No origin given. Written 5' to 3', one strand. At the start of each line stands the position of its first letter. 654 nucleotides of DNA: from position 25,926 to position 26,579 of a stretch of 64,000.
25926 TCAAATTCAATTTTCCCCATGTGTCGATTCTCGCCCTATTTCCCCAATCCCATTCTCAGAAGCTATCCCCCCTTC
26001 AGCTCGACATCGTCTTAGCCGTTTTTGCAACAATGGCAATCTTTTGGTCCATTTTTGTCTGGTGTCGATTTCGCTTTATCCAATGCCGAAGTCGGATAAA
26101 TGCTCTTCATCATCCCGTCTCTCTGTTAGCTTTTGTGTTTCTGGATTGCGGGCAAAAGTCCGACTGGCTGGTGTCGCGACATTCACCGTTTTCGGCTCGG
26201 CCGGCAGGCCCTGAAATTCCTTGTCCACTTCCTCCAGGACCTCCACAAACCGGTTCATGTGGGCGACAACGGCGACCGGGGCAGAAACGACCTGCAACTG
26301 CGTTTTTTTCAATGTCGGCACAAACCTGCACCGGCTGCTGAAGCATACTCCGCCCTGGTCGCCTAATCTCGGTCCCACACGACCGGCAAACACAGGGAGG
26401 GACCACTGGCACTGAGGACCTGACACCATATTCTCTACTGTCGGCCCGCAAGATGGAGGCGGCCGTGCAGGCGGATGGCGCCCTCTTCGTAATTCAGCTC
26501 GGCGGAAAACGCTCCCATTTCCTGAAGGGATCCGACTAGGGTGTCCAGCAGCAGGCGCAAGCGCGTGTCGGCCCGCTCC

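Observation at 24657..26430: Low-GC islet carrying a DUF4258 toxin-like gene coupled to an uncharacterised 244-aa partner: a candidate novel toxin-antitoxin or abortive-infection pair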

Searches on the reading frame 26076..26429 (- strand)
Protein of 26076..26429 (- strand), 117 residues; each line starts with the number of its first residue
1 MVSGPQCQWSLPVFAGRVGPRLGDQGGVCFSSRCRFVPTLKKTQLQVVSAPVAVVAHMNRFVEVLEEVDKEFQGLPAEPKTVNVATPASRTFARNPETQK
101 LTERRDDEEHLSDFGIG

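Call 89: search_protein_families(library=pfam, proteins=[window:26076-26429:-], max_evalue=1)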
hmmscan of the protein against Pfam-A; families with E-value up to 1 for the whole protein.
window:26076-26429:- (117 aa): 0 families

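Call 112: list_cluster_members(proteins=[window:26076-26429:-, window:24158-24508:+, window:24176-24508:+])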
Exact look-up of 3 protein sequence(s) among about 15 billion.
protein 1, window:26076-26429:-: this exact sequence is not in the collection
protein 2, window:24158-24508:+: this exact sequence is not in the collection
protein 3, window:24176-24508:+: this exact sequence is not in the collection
